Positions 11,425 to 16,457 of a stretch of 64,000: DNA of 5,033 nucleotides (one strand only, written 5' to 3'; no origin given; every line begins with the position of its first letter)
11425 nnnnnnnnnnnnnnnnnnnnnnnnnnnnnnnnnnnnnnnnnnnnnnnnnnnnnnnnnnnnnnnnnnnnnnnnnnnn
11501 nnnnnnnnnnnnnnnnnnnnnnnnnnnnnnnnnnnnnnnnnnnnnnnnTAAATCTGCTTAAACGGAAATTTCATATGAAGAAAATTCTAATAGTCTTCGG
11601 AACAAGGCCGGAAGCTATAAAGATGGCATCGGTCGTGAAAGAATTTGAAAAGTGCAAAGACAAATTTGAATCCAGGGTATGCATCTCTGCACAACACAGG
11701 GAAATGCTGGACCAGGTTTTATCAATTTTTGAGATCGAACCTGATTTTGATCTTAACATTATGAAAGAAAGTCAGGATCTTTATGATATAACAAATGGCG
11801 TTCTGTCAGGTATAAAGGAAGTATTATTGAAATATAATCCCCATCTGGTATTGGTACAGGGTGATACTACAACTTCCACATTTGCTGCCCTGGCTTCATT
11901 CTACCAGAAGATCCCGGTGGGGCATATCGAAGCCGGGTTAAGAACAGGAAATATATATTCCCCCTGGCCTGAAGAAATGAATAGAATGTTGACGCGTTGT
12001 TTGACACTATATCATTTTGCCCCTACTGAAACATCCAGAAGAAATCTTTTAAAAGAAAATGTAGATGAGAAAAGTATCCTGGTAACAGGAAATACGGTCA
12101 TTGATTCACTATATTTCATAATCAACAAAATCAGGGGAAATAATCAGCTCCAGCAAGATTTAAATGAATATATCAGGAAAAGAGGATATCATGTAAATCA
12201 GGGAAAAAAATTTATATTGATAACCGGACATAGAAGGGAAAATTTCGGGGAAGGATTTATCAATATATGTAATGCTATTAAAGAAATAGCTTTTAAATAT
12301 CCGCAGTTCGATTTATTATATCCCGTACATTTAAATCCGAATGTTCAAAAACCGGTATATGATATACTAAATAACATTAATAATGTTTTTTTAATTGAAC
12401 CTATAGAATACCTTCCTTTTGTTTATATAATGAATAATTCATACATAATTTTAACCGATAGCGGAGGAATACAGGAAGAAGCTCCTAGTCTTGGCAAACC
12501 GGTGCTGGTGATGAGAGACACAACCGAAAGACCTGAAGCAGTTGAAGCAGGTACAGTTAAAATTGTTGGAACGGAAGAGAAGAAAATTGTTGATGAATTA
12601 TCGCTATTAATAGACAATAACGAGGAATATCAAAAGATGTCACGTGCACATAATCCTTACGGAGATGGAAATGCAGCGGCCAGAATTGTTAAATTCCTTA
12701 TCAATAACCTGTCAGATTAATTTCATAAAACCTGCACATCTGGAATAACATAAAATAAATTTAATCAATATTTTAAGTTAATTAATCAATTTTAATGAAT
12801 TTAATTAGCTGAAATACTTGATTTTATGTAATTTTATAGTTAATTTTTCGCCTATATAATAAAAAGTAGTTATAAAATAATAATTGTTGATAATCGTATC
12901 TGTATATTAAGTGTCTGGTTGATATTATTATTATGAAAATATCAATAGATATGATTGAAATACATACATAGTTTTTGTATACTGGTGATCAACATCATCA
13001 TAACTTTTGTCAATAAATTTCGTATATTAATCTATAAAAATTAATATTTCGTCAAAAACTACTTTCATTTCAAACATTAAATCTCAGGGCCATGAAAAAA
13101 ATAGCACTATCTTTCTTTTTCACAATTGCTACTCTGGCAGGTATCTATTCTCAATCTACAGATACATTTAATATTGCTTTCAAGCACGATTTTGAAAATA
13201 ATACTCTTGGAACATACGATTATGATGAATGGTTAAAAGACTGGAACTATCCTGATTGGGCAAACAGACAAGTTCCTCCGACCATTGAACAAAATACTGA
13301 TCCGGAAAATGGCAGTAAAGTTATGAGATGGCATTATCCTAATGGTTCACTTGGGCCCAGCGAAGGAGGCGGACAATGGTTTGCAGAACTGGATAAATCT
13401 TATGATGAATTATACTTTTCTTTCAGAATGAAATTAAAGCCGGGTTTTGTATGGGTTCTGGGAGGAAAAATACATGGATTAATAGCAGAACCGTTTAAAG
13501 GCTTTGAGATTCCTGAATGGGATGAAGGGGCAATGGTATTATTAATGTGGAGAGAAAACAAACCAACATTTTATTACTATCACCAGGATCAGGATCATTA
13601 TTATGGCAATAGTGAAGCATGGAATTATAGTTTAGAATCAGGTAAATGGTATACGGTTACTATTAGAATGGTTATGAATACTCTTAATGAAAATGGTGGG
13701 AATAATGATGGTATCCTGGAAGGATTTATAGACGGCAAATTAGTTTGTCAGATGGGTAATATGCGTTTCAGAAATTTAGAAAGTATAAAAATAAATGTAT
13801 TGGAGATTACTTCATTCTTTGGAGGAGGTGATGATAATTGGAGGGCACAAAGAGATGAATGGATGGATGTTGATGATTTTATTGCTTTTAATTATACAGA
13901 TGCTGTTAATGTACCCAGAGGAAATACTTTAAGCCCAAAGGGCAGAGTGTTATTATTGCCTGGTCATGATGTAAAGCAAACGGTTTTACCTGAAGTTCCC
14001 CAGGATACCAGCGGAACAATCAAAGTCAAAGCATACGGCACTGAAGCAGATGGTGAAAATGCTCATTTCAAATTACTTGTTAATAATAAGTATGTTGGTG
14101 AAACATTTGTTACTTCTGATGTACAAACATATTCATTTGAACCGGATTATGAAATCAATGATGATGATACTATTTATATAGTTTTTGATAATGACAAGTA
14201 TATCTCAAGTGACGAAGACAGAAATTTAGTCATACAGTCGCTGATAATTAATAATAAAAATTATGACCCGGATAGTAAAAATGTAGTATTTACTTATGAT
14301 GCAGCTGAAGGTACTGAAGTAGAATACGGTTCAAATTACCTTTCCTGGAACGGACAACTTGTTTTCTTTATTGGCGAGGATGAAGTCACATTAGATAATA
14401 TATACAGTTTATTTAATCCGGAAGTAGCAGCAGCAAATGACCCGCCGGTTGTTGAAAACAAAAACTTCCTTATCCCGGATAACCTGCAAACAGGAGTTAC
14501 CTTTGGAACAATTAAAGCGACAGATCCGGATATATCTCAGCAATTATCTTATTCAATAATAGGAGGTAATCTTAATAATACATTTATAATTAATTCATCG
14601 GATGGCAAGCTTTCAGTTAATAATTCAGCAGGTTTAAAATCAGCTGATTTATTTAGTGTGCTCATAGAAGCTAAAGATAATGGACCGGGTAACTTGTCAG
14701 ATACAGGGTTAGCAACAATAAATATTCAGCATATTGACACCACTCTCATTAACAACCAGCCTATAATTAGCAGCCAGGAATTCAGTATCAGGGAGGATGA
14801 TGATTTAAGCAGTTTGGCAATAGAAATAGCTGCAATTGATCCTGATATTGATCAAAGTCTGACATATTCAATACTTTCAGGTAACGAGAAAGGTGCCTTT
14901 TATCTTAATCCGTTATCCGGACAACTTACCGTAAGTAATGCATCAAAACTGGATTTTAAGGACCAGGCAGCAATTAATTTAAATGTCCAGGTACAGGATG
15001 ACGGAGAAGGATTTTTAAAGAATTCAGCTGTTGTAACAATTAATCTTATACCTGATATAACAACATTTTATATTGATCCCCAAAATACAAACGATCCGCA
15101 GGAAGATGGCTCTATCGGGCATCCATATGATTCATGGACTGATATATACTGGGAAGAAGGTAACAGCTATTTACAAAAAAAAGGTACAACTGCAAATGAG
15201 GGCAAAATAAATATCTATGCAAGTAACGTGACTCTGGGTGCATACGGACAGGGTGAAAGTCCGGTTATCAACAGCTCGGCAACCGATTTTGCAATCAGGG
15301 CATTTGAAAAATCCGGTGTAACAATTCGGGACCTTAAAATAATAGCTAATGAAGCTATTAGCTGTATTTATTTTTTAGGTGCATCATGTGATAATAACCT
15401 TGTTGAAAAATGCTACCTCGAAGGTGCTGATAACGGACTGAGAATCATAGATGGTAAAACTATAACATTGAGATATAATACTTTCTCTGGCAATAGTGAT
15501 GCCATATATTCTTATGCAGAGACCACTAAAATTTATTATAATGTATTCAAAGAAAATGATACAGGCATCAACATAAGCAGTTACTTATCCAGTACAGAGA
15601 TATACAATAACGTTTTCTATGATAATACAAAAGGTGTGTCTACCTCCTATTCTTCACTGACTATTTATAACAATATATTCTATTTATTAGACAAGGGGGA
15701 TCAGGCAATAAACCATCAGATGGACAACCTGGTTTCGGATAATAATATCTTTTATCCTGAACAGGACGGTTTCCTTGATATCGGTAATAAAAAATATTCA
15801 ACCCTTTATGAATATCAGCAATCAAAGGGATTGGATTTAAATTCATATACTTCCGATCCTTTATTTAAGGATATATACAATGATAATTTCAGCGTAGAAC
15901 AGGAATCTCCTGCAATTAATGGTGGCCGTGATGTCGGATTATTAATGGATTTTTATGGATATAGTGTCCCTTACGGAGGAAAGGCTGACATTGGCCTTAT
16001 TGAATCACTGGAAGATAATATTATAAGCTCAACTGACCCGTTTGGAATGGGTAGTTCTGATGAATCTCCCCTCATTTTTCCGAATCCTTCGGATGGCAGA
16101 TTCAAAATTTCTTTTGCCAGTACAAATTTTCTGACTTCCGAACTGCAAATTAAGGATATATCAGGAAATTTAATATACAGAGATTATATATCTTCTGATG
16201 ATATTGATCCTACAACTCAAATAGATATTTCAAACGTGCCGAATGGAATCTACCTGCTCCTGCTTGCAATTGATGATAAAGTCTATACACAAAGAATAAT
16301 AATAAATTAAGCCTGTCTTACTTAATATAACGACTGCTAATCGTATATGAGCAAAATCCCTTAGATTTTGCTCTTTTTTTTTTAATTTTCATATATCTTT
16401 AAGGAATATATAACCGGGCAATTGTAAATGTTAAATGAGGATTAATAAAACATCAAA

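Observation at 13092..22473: Capsule locus carries three PL14-like domains routed to different destinations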

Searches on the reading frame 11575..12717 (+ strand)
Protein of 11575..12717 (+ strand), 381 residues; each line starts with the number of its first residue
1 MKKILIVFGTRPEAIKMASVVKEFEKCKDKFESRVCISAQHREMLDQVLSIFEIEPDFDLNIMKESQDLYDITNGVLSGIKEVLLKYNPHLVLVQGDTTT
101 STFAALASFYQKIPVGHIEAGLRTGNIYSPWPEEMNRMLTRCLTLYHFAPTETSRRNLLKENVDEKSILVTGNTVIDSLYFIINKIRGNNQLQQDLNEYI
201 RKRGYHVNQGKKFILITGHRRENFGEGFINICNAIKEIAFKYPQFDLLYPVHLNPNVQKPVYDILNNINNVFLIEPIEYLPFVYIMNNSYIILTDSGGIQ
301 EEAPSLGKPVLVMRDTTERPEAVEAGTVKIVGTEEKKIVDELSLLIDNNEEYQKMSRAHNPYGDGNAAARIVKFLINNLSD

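Call 6: search_protein_families(library=pfam, proteins=[window:11575-12717:+], max_evalue=0.001)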
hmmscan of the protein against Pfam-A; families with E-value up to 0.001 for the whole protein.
window:11575-12717:+ (381 aa): 1 family
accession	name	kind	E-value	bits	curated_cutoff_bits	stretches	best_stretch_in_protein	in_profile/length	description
PF02350.25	Epimerase_2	-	9.3e-117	390.2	30.6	1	29-375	7-346/347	UDP-N-acetylglucosamine 2-epimerase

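Call 54: search_protein_families(library=ncbifam, proteins=[window:11575-12717:+], max_evalue=0.00001)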
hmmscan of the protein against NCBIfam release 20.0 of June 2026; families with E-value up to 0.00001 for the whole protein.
window:11575-12717:+ (381 aa): 2 families
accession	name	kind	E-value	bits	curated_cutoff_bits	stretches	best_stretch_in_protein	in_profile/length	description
TIGR00236.1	wecB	equivalog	1e-150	502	210.15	1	3-377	2-364/366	non-hydrolyzing UDP-N-acetylglucosamine 2-epimerase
TIGR03568.1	NeuC_NnaA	equivalog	2e-23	82.8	235.9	1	2-375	1-365/365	UDP-N-acetylglucosamine 2-epimerase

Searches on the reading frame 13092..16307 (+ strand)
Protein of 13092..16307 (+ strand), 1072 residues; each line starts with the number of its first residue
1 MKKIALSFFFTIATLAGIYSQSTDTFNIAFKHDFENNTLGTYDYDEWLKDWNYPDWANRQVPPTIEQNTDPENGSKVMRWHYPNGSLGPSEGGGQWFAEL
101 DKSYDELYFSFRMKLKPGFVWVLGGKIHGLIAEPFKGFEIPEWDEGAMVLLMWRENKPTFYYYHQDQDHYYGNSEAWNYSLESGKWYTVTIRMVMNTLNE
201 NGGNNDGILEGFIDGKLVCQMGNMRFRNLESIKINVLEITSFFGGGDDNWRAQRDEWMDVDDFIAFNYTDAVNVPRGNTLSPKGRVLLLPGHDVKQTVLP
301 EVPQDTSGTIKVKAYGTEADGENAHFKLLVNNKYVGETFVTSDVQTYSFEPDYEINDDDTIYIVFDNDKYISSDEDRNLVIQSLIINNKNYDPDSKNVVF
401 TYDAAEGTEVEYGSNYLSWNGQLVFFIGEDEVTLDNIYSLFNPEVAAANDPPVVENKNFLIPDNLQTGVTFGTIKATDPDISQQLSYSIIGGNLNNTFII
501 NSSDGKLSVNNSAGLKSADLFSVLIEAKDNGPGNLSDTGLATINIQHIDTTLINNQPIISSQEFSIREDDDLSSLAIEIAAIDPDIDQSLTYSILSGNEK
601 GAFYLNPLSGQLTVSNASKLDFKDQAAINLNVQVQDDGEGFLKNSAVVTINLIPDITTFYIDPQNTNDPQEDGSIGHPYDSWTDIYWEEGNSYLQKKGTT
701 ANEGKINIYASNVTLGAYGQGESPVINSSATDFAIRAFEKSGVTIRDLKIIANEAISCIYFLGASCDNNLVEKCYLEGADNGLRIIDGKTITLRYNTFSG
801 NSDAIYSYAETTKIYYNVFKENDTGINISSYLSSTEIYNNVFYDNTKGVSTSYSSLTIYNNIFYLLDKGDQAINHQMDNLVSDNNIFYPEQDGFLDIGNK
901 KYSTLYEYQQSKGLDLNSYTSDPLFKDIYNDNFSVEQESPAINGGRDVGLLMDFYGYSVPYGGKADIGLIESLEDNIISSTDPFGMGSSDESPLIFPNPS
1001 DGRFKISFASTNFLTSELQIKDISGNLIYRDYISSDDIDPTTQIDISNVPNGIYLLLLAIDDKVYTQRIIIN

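Call 5: search_protein_families(library=pfam, proteins=[window:13092-16307:+], max_evalue=0.01)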
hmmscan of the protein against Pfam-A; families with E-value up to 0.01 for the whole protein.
window:13092-16307:+ (1072 aa): 8 families
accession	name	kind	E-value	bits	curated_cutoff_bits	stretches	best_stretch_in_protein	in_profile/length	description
PF00028.23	Cadherin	-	4.8e-23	81.8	28.8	2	458-546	2-93/93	Cadherin domain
PF21294.4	Polysacc_lyase_14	-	2.1e-20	73.8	27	1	72-258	3-210/215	Polysaccharide lyase 14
PF16841.11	CBM60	-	4.3e-14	53.2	28.2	1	309-400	1-90/91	Ca-dependent carbohydrate-binding module xylan-binding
PF18962.6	Por_Secre_tail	-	1.2e-12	48.4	27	1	995-1071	1-75/75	Secretion system C-terminal sorting domain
PF23592.1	Cadherin_CELSR2_9th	-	1e-11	45.2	36.8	2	463-511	21-69/100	CELSR2-like, ninth cadherin domain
PF05048.19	NosD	-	7.3e-10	39.1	23.6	1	740-863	46-169/212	Periplasmic copper-binding protein (NosD)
PF17803.7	Cadherin_4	-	2.3e-08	34.9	25.1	2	549-613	6-70/71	Bacterial cadherin-like domain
PF17963.7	Big_9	-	2.7e-06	28.6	23.6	1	554-650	1-88/89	Bacterial Ig domain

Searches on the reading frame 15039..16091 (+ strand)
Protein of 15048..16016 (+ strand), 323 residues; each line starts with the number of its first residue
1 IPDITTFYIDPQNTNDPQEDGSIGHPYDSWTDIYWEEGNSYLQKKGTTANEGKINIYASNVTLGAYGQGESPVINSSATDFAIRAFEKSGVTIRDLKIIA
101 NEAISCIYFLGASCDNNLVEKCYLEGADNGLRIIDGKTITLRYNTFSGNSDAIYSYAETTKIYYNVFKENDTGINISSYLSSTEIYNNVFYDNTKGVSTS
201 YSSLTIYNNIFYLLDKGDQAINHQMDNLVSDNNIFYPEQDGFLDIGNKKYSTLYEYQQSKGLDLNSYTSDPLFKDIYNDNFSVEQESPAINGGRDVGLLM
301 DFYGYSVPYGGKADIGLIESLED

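Call 48: search_solved_structures(query=window:15048-16016:+, max_evalue=1)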
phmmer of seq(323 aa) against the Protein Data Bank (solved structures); distinct sequences matched with E-value up to 1: 2.
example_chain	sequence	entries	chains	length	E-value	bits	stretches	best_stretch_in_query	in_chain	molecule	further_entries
9rx2_A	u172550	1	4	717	2.8e-06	30.3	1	223-293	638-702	Parallel beta-helix repeat protein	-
5a0t_A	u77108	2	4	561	0.69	12.5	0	124-186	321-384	RIBONUCLEASE J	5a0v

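Call 78: find_homologous_proteins(query=window:15048-16016:+, max_evalue=0.00001)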
Query seq(323 aa) (323 aa): 13 proteins with E <= 0.00001 among 930 candidates.
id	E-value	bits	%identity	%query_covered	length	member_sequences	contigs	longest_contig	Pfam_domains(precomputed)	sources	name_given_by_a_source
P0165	4.4e-163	560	74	100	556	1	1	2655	PF18962.8,PF00028.24,PF05048.20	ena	-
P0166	1.4e-111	391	55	97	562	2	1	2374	PF17963.8,PF23592.1,PF00028.24,PF17803.8,PF05048.20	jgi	jgi:hypothetical protein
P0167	4.2e-109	383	52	100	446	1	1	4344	PF13229.13,PF18962.8,PF05048.20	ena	-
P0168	1.4e-108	381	57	96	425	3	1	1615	PF18962.8,PF05048.20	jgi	jgi:hypothetical protein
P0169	2.2e-102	361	87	59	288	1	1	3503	PF18962.8,PF05048.20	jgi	jgi:hypothetical protein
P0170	4.7e-98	347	51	97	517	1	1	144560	PF18962.8,PF00028.24,PF05048.20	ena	-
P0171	1.2e-92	329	59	76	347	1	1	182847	PF18962.8,PF05048.20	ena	-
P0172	1.4e-88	316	48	97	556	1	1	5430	PF05048.20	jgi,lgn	-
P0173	2.0e-88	315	47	98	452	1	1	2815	PF18962.8,PF05048.20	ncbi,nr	ncbi:MAG: T9SS type A sorting domain-containing protein, partial [Bacteroidales bacterium]|nr:T9SS t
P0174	2.6e-82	295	60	72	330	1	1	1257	PF18962.8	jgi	jgi:hypothetical protein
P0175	5.6e-34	136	63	37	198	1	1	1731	PF18962.8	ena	-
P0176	2.3e-22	98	30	63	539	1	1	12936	PF13229.13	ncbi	-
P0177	5.0e-8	51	31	58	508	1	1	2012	-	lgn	-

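Call 81: find_encoding_contigs(protein=P0170, flank=10000, max_places=1)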
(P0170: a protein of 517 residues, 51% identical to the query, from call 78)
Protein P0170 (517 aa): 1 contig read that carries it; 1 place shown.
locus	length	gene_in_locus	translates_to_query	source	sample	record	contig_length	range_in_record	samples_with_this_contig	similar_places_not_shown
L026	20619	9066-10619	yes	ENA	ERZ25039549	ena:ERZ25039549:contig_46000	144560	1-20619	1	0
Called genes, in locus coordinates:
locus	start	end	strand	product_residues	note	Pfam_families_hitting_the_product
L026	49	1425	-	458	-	PF27533:CapK_C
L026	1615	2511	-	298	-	PF00534:Glycos_transf_1, PF13692:Glyco_trans_1_4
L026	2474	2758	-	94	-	-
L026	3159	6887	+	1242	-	PF23592:Cadherin_CELSR2_9th (faint), PF13229:Beta_helix (weak), PF00028:Cadherin, PF13229:Beta_helix (weak), PF18962:Por_Secre_tail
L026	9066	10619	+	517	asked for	PF00028:Cadherin, PF05048:NosD, PF18962:Por_Secre_tail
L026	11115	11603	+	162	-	-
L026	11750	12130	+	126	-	-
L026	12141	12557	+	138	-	PF02397:Bac_transf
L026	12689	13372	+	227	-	PF02563:Poly_export, PF10531:SLBB (weak), PF22461:SLBB_2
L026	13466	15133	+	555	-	PF02706:Wzz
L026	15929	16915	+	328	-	PF16841:CBM60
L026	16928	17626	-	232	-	PF00149:Metallophos, PF12850:Metallophos_2 (weak)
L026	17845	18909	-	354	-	PF12679:ABC2_membrane_2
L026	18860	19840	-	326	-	PF00005:ABC_tran, PF13304:AAA_21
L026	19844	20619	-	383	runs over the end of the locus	PF07705:CARDB (faint), PF11614:FixG_C (faint), PF16116:DUF4832 (faint), PF11797:WxLIP_HBD (faint), PF10633:NPCBM_assoc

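Call 82: find_encoding_contigs(protein=P0171, flank=10000, max_places=1)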
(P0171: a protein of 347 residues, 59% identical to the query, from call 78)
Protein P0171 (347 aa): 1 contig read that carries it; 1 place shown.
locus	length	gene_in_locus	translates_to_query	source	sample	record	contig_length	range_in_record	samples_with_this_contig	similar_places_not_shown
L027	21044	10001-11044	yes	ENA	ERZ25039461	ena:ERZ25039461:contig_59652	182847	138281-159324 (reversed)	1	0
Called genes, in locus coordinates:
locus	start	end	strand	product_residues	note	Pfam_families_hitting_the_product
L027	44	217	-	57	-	-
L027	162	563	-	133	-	-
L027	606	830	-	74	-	PF02706:Wzz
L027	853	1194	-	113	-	-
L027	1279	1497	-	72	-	PF02563:Poly_export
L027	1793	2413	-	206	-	PF02397:Bac_transf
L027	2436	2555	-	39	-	-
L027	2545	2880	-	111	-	-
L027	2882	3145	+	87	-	-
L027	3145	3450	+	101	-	-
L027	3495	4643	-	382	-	PF13439:Glyco_transf_4, PF00534:Glycos_transf_1, PF13692:Glyco_trans_1_4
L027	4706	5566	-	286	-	PF00535:Glycos_transf_2, PF13641:Glyco_tranf_2_3 (weak)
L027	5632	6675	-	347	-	PF14397:ATPgrasp_ST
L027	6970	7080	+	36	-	-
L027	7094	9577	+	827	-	PF00028:Cadherin (weak)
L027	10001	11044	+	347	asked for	PF05048:NosD (weak), PF18962:Por_Secre_tail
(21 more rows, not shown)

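Call 86: predict_structure(alignment_id=A3)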
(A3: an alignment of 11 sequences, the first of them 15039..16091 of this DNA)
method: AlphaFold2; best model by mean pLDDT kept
length: 351 residues; sequences in the alignment: 11
mean_pLDDT: 76.3   pTM: 0.77
mean pLDDT of the five models: 76.3, 76.3, 74.4, 74.0, 73.3
residues with pLDDT >= 90: 149; 70-90: 102; 50-70: 35; < 50: 65
segments of 3 or more residues with pLDDT < 50: 1-5, 278-284, 299-351
pLDDT, mean of each block of 10 residues (from residue 1): 58 92 91 91 95 95 95 92 96 96 95 94 93 95 91 94 89 92 81 88 84 81 85 75 83 83 69 53 51 54 39 27 25 26 28 27
secondary structure, 60 per line:
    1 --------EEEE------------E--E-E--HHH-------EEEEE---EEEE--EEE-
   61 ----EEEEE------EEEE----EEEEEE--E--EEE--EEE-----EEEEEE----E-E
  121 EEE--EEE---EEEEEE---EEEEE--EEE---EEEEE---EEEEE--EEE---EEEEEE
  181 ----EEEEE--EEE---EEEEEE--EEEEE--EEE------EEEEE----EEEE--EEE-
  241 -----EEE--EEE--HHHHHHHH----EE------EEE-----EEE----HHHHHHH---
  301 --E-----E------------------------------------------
elements in order: E9-12 E43-47 E51-54 E57-59 E65-69 E76-79 E84-89 E95-97 E100-102 E108-113 E120-123 E126-128 E132-137 E141-145 E148-150 E154-158 E162-166 E169-171 E175-180 E185-189 E192-194 E198-203 E206-210 E213-215 E222-226 E231-234 E237-239 E246-248 E251-253 H256-263 E276-278 E284-286 H291-297

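Call 88: fold_search(model_id=the predicted structure, library=pdb)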
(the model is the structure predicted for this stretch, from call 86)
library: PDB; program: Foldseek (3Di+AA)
matches with E <= 10: 474; with E <= 0.001: 12
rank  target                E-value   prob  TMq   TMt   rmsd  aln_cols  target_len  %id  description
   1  6kqs_A                1.7e-06  1.00  0.46  0.28   7.6       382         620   10  Crystal Structure of GH136 lacto-N-biosidase from Eubacterium ramulus - selenomethionine derivative (released 2020-06-10)
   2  7v6i_A                3.6e-06  1.00  0.45  0.29  10.2       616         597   12  Crystal structure of lacto-N-biosidase BsaX from Bifidobacterium saguini, lacto-N-biose complex (released 2022-02-09)
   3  7v6m_A                2.2e-05  1.00  0.36  0.24  11.7       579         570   13  Crystal structure of lacto-N-biosidase TnX from Tynzenella nexilis, lacto-N-biose complex (released 2022-02-09)
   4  5gqc_D                2.9e-05  1.00  0.47  0.30   6.8       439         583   12  Crystal structure of lacto-N-biosidase LnbX from Bifidobacterium longum subsp. longum, ligand-free form (released 2017-04-19)
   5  5olr_A                5.9e-05  1.00  0.51  0.43   4.5       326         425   12  Rhamnogalacturonan lyase (released 2017-11-29)
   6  5gqc_A                7.9e-05  1.00  0.50  0.33   8.9       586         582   12  Crystal structure of lacto-N-biosidase LnbX from Bifidobacterium longum subsp. longum, ligand-free form (released 2017-04-19)
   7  2nsp_A                1.1e-04  1.00  0.46  0.47   8.0       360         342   12  Crystal structure of pectin methylesterase D178A mutant in complex with hexasaccharide I (released 2007-09-18)
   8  5olq_C                1.2e-04  1.00  0.49  0.41   5.6       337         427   12  Rhamnogalacturonan lyase (released 2017-11-29)
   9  5olr_C                1.4e-04  1.00  0.53  0.44   4.2       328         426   11  Rhamnogalacturonan lyase (released 2017-11-29)
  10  5olq_A                2.2e-04  1.00  0.50  0.42   4.6       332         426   11  Rhamnogalacturonan lyase (released 2017-11-29)
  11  2ntb_A                6.0e-04  1.00  0.46  0.47   8.0       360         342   12  Crystal structure of pectin methylesterase in complex with hexasaccharide V (released 2007-09-18)
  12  1ru4                  8.8e-04  1.00  0.56  0.50   5.1       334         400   15  Crystal structure of pectate lyase Pel9A (released 2004-04-13)
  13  1qjv_A                1.2e-03  1.00  0.42  0.43   5.9       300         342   14  Pectin methylesterase PemA from Erwinia chrysanthemi (released 2000-07-14)
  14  7b8b_B                1.5e-03  1.00  0.35  0.34  11.3       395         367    9  ADPG2 - ENDOPOLYGALACTURONASE FROM ARABIDOPSIS THALIANA (released 2022-06-22)
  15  6kfn                  2.0e-03  1.00  0.43  0.50   6.7       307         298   12  Crystal structure of alginate lyase from Paenibacillus sp. str. FPU-7 (released 2019-10-30)
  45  6fi2_A                1.1e-02  1.00  0.39  0.37  10.8       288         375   12  VexL: A periplasmic depolymerase provides new insight into ABC transporter-dependent secretion of bacterial capsular p (released 2018-05-02)
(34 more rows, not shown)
